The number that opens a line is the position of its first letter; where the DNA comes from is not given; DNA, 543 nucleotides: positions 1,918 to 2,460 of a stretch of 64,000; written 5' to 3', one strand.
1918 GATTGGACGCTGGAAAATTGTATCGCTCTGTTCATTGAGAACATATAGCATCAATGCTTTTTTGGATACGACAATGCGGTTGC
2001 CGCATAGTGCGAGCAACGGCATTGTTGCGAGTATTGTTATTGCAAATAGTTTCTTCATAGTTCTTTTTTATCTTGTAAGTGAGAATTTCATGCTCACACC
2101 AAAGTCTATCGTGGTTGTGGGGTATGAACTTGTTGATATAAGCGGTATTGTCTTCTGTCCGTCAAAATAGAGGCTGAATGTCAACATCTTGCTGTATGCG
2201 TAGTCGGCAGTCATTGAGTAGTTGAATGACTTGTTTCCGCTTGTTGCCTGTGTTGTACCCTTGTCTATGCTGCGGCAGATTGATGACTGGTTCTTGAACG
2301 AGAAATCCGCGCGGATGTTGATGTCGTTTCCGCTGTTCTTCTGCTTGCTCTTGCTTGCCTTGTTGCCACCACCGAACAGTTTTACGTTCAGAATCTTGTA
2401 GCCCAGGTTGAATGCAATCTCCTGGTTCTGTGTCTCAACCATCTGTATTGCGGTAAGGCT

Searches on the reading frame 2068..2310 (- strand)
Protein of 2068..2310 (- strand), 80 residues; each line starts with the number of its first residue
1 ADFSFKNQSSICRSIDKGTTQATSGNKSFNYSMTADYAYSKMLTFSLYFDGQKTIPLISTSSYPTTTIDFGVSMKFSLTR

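Call 87: search_protein_families(library=ncbifam, proteins=[window:2068-2310:-], max_evalue=10)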
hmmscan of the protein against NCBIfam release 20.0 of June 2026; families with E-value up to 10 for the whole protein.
window:2068-2310:- (80 aa): 1 family
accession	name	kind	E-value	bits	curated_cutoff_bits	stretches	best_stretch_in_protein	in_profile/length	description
TIGR04189.1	surface_SprA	equivalog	5.4e-18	63.6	200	1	1-79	2242-2319/2319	T9SS outer membrane translocon Sov/SprA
